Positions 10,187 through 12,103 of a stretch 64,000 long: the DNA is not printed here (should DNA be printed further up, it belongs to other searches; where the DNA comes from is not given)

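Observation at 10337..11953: PF09820-type AAA-ATPase-like plus PD-(D/E)XK nuclease-like protein embedded between the paralog cassettes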

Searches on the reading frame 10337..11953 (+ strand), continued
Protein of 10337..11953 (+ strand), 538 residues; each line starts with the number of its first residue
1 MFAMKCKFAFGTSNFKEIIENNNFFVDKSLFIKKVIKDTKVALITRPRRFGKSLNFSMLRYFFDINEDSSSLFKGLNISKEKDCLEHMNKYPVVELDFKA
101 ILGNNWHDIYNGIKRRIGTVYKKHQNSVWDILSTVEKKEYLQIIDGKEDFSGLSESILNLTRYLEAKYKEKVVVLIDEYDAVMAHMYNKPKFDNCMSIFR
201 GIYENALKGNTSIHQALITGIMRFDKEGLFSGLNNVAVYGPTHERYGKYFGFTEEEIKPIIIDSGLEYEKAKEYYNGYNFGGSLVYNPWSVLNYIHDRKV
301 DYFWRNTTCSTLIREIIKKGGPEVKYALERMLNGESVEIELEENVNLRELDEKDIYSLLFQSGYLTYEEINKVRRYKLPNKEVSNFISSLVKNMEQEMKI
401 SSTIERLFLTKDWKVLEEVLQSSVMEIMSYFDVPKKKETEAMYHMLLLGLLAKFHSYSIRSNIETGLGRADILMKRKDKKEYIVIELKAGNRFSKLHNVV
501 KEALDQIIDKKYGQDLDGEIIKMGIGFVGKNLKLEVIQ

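Call 12: list_cluster_members(proteins=[P0001, P0002, P0003, P0005, P0007, P0013, P0014])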
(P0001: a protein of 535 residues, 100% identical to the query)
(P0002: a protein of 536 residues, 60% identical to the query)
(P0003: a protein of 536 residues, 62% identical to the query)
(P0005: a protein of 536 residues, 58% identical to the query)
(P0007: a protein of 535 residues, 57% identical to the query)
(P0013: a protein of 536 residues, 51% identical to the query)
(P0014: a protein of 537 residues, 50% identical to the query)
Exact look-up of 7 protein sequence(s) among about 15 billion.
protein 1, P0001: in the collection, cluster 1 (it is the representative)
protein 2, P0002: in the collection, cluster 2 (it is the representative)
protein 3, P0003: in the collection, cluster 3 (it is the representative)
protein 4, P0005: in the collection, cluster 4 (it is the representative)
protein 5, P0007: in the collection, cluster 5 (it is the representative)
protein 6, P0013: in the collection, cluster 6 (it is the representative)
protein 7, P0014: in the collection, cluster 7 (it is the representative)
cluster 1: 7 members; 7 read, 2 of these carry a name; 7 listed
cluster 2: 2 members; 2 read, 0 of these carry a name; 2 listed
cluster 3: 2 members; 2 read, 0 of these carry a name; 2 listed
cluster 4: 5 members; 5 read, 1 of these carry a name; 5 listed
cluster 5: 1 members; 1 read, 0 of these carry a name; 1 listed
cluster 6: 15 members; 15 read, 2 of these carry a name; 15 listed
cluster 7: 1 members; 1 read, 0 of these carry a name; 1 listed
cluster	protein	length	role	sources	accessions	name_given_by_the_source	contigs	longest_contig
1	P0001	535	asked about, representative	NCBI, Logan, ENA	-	-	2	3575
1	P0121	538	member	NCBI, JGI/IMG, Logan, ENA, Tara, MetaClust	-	strand:- start:9212 stop:10828 length:1617 start_codon:yes stop_codon:yes ... | TARA_138_SRF_0.22-3_C24549643_1_gene473389 NOG44579 ""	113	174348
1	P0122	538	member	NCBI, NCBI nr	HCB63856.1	MAG TPA: hypothetical protein DEP20_00585 [Fusobacteria bacterium] | hypothetical protein [Fusobacteriota bacterium]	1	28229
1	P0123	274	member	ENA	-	-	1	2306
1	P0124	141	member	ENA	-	-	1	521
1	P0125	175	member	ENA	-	-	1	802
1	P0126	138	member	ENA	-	-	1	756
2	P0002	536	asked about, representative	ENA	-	-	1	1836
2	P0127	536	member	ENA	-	-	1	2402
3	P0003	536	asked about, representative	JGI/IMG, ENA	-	-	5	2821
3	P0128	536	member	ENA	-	-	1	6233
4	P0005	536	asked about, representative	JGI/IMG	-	-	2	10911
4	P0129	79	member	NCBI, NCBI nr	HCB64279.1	MAG TPA: hypothetical protein DEP20_02780, partial [Fusobacteria bacterium] | hypothetical protein [Fusobacteriota bacterium]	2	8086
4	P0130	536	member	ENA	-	-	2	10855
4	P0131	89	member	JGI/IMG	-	-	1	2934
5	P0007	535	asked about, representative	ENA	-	-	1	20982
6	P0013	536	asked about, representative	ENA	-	-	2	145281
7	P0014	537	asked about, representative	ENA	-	-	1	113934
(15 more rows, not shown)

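Call 13: find_encoding_contigs(protein=window:10337-11953:+, flank=10000, max_places=8)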
Protein window:10337-11953:+ (538 aa): 23 contigs read that carry it; 2 places shown.
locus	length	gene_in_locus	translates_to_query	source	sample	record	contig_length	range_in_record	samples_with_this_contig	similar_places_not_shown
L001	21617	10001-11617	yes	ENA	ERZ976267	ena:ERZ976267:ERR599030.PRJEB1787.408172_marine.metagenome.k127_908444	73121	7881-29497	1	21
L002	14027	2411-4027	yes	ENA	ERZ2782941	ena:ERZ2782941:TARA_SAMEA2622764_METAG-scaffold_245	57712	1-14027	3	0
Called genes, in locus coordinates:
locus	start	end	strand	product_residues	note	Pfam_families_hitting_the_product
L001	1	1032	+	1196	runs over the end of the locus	PF12796:Ank_2, PF12796:Ank_2, PF13637:Ank_4, PF00023:Ank, PF12796:Ank_2, PF13637:Ank_4, PF12796:Ank_2, PF13637:Ank_4, +32 more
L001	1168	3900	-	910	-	-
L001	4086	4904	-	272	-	-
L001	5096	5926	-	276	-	-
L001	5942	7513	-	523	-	PF12796:Ank_2 (faint)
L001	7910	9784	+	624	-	-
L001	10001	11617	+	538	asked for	PF09820:AAA-ATPase_like, PF08011:PDDEXK_9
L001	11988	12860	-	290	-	-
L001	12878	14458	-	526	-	PF12796:Ank_2 (faint)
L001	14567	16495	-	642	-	PF22745:Nlig-Ia, PF01653:DNA_ligase_aden, PF03120:OB_DNA_ligase, PF14520:HHH_5 (faint), PF12826:HHH_2, PF00533:BRCT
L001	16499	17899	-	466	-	PF02934:GatB_N, PF02637:GatB_Yqey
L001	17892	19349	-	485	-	PF01425:Amidase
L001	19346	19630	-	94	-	PF02686:GatC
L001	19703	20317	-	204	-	PF01743:PolyA_pol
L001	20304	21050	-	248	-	PF01975:SurE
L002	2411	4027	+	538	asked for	PF09820:AAA-ATPase_like, PF08011:PDDEXK_9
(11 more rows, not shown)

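Call 14: find_encoding_contigs(protein=P0013, flank=10000, max_places=4)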
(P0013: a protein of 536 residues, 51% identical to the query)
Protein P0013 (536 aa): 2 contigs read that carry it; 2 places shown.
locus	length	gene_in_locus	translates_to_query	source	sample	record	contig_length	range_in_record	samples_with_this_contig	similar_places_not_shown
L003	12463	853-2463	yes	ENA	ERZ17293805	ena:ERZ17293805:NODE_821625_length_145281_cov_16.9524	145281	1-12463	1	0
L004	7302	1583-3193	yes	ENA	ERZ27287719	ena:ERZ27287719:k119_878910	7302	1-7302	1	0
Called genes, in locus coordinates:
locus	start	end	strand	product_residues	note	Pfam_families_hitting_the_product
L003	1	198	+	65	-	?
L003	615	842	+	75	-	-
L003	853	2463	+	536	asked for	PF09820:AAA-ATPase_like, PF08011:PDDEXK_9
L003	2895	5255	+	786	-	-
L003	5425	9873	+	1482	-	-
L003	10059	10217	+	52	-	-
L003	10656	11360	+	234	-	PF22435:MRM3-like_sub_bind (weak), PF00588:SpoU_methylase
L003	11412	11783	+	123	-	-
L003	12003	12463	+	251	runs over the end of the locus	PF13638:PIN_4 (faint), PF01938:TRAM (weak)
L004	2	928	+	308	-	?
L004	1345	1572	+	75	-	-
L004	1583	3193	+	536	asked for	PF09820:AAA-ATPase_like, PF08011:PDDEXK_9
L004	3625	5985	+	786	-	-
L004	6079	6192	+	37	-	-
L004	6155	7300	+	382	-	?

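Call 15: find_encoding_contigs(protein=P0005, flank=10000, max_places=4)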
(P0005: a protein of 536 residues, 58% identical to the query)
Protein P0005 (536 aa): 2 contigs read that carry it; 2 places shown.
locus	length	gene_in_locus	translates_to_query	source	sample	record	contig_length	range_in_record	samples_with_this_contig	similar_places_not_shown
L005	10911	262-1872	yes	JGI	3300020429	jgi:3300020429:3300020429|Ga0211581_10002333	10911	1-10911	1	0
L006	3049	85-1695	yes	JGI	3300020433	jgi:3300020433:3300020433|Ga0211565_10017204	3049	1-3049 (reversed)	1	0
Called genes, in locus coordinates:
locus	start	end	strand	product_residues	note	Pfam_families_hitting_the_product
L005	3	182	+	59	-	?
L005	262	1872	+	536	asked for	PF09820:AAA-ATPase_like, PF08011:PDDEXK_9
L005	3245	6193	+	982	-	-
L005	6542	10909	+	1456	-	?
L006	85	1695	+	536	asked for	PF09820:AAA-ATPase_like, PF08011:PDDEXK_9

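Call 23: search_dna_similar(query=window:10337-11950:+, collection=phages, mode=protein, max_evalue=0.00001, max_rows=20)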
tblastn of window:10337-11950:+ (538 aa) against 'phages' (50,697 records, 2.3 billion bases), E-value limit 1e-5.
Records with a match: 31; places in all: 33; records where one place covers at least 80% of the query: 20.
Best place of each record, by identity: <60% 31.
By first word of the organism name: Bacteriophage 31.
By host as written in the record: - 31.
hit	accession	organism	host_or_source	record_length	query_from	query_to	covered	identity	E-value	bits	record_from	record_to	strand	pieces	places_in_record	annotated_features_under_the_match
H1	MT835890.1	Bacteriophage sp.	human fecal samples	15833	26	537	95%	34.4%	5e-71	253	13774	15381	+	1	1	record has no annotation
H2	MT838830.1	Bacteriophage sp.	human fecal samples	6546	26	532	94%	34.3%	6e-72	255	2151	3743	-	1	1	record has no annotation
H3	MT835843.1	Bacteriophage sp.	human fecal samples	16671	26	534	95%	33.9%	1e-77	272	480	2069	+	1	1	record has no annotation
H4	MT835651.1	Bacteriophage sp.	human fecal samples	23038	26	527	93%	34.2%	2e-77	271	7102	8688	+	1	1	record has no annotation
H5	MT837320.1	Bacteriophage sp.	human fecal samples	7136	26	532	94%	33.0%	2e-64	233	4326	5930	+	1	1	record has no annotation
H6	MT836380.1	Bacteriophage sp.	human fecal samples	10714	26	534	95%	32.1%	3e-65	236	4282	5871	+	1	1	record has no annotation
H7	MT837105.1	Bacteriophage sp.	human fecal samples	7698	26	536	95%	29.4%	4e-62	226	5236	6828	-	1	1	record has no annotation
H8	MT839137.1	Bacteriophage sp.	human fecal samples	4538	26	532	94%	29.2%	1e-61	224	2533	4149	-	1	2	record has no annotation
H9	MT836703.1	Bacteriophage sp.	human fecal samples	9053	26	527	93%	27.0%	2e-28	126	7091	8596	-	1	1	record has no annotation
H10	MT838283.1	Bacteriophage sp.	human fecal samples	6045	26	535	95%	26.4%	4e-27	122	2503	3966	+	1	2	record has no annotation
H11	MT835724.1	Bacteriophage sp.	human fecal samples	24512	26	531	94%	26.3%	4e-22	107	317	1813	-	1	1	record has no annotation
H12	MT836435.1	Bacteriophage sp.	human fecal samples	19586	26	527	93%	26.4%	4e-28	125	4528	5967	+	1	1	record has no annotation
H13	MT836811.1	Bacteriophage sp.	human fecal samples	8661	26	527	93%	26.4%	1e-26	120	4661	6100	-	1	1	record has no annotation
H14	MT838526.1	Bacteriophage sp.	human fecal samples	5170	26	527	93%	26.2%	2e-23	110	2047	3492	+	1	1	record has no annotation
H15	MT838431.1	Bacteriophage sp.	human fecal samples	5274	26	527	93%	26.2%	1e-24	114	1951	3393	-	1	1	record has no annotation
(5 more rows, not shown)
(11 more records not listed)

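Call 24: search_dna_similar(query=window:10337-11950:+, collection=plasmids, mode=protein, max_evalue=0.00001, max_rows=25)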
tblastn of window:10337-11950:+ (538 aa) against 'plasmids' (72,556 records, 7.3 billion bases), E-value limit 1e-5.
Records with a match: 64; places in all: 107; records where one place covers at least 80% of the query: 41.
Best place of each record, by identity: <60% 64.
By first word of the organism name: Persicobacter 12; Moraxella 8; Bacteroides 6; Parabacteroides 5; Cetobacterium 3; Candidatus 3; Sphaerotilus 3; Clostridium 2; Clostridioides 2; Thiothrix 2; and 16 more.
By predicted mobility (MOB-suite, as given by PLSDB): non-mobilizable 53; mobilizable 8; conjugative 3.
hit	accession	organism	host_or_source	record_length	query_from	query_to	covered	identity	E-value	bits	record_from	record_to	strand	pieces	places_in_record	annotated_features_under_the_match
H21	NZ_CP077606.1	Clostridium tagluense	single colony,lamb meat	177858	4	534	99%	37.0%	5e-87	301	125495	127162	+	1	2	AAA family ATPase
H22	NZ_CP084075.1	Fusobacterium vincentii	-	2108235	27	534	94%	37.5%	4e-84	292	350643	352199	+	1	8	none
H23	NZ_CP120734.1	Tepidibacter hydrothermalis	-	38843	26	532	94%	36.6%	7e-88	303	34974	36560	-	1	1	AAA family ATPase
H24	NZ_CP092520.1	Cetobacterium somerae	Danio rerio,tissue sample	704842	26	535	95%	35.7%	1e-73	262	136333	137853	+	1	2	AAA family ATPase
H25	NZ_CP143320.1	Cetobacterium somerae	intestine of Yellow Catfish,pure culture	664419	26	535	95%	35.3%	5e-71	254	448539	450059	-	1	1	AAA family ATPase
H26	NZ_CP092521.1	Cetobacterium somerae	Danio rerio,tissue sample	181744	26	535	95%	35.2%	2e-76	270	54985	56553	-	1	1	AAA family ATPase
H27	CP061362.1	Clostridioides sp. ES-W-0016-02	water,pond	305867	8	534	98%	34.0%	2e-71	255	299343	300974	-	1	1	AAA family ATPase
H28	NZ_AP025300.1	Persicobacter psychrovividus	-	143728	8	532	98%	33.9%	3e-69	249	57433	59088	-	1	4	AAA family ATPase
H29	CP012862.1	Persicobacter sp. JZB09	cell culture,soil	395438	3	532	99%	33.1%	3e-69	249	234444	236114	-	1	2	record has no annotation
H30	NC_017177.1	Clostridioides difficile BI1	Homo sapiens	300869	8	534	98%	33.3%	7e-70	251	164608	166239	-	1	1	AAA family ATPase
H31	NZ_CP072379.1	Leptotrichia sp. oral taxon 221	Homo sapiens,whole organism,human oral ...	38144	26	534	95%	34.0%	9e-78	274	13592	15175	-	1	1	AAA family ATPase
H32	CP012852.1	Persicobacter sp. JZB09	cell culture,soil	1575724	3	530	98%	32.8%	3e-72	258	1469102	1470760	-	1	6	none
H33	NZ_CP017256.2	Clostridium taeniosporum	microbial cells,Lake Mainaki silt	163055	26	531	94%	33.8%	5e-81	283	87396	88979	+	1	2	AAA family ATPase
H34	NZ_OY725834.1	Parabacteroides distasonis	-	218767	26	532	94%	33.3%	2e-71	255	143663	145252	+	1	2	AAA family ATPase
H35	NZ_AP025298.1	Persicobacter psychrovividus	-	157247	26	532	94%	33.2%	1e-68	247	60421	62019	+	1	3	AAA family ATPase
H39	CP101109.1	Candidatus Cardinium sp.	Dermatophagoides farinae,symbiont ...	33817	26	532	94%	30.9%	7e-63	230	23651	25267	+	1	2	ATP-binding protein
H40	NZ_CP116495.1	Rickettsia asembonensis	Ctenocephalides orientis,insect ...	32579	26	535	95%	30.2%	1e-63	233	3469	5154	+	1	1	AAA family ATPase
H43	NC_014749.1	Calditerrivibrio nitroreducens DSM 19672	terrestrial hot spring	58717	7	527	97%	28.2%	5e-29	130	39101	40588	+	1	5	ATP-binding protein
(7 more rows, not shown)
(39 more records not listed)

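Call 26: get_annotated_region(hit=H31, flank=8000)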
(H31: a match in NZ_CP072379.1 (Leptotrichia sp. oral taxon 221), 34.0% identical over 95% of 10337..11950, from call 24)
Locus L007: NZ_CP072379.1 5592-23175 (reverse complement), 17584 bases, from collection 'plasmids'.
description: Leptotrichia sp. oral taxon 221 strain F0705 plasmid unnamed, complete sequence
organism: Leptotrichia sp. oral taxon 221 (NCBI taxid 712362)
taxonomy: Bacteria; Fusobacteriota; Fusobacteriia; Fusobacteriales; Leptotrichiaceae; Leptotrichia; Leptotrichia sp. oral taxon 221
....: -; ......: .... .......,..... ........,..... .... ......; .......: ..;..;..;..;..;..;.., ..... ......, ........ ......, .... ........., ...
typing (MOB-suite, as given by PLSDB): non-mobilizable
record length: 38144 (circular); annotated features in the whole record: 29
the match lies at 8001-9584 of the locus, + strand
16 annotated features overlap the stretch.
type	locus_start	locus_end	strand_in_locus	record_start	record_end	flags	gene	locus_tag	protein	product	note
CDS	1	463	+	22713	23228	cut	lacB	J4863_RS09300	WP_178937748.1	galactose-6-phosphate isomerase subunit LacB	-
CDS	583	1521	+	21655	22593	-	-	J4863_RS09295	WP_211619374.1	tagatose-6-phosphate kinase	GO:0019512 - lactose catabolic process via tagatose-6-phosphate [Evidence IEA]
CDS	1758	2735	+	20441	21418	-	lacD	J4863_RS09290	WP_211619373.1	tagatose-bisphosphate aldolase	GO:0019512 - lactose catabolic process via tagatose-6-phosphate [Evidence IEA]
CDS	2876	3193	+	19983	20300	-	-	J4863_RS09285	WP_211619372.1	PTS lactose/cellobiose transporter subunit IIA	-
CDS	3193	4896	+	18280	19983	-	-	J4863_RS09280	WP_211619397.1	lactose-specific PTS transporter subunit EIIC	GO:0009401 - phosphoenolpyruvate-dependent sugar phosphotransferase system [Evidence IEA]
CDS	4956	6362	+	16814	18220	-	lacG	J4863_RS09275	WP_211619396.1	6-phospho-beta-galactosidase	GO:0006012 - galactose metabolic process [Evidence IEA]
CDS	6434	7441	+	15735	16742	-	-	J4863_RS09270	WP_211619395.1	LacI family DNA-binding transcriptional regulator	-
CDS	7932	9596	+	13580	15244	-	-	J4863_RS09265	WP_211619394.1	AAA family ATPase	-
CDS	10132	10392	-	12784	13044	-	-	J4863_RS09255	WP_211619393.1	type II toxin-antitoxin system RelB/DinJ family antitoxin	-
CDS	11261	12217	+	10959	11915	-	-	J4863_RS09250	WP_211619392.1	replication initiation protein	GO:0006270 - DNA replication initiation [Evidence IEA]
CDS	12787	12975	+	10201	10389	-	-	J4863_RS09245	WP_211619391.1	IS3 family transposase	GO:0015074 - DNA integration [Evidence IEA]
CDS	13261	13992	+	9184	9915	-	-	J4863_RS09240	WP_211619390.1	hypothetical protein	-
CDS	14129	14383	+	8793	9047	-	-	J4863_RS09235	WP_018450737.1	type II toxin-antitoxin system RelB/DinJ family antitoxin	GO:0006355 - regulation of DNA-templated transcription [Evidence IEA]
CDS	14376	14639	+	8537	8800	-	-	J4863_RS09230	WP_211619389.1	Txe/YoeB family addiction module toxin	GO:0008219 - cell death [Evidence IEA]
CDS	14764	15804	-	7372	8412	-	-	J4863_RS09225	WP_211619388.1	replication initiation protein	GO:0006270 - DNA replication initiation [Evidence IEA]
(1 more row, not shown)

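Call 27: get_annotated_region(hit=H23, flank=8000)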
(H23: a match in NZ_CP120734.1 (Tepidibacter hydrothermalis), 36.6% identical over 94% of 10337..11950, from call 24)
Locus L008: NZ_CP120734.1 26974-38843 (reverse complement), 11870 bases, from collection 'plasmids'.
description: Tepidibacter hydrothermalis strain SWIR-1 plasmid unnamed1, complete sequence
organism: Tepidibacter hydrothermalis (NCBI taxid 3036126)
taxonomy: Bacteria; Bacillota; Clostridia; Peptostreptococcales; Peptostreptococcaceae; Tepidibacter; Tepidibacter hydrothermalis
host: -; source: -; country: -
typing (MOB-suite, as given by PLSDB): non-mobilizable
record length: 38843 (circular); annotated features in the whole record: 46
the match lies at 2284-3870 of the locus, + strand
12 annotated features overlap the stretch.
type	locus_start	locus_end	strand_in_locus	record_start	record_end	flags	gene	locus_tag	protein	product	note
CDS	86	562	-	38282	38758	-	-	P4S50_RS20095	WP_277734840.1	helix-turn-helix transcriptional regulator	-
CDS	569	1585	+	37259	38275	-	-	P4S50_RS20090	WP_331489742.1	FAD-dependent oxidoreductase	-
CDS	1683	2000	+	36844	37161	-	-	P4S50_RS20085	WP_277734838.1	Fic family protein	-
CDS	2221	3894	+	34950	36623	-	-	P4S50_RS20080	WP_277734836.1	AAA family ATPase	-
CDS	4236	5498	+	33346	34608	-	-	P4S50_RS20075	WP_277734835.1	HNH endonuclease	-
CDS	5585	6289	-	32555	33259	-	-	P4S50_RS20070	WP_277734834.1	potassium channel family protein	GO:0034220 - monoatomic ion transmembrane transport [Evidence IEA]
CDS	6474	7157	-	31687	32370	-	-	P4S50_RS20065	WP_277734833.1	hypothetical protein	-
CDS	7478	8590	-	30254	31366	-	-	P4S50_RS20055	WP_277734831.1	hypothetical protein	-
CDS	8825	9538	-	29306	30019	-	-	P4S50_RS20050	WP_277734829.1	hypothetical protein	-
CDS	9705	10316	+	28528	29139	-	-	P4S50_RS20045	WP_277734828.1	hypothetical protein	-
CDS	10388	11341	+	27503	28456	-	-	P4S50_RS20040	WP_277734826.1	YARHG domain-containing protein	-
CDS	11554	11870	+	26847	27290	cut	-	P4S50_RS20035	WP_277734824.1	hypothetical protein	-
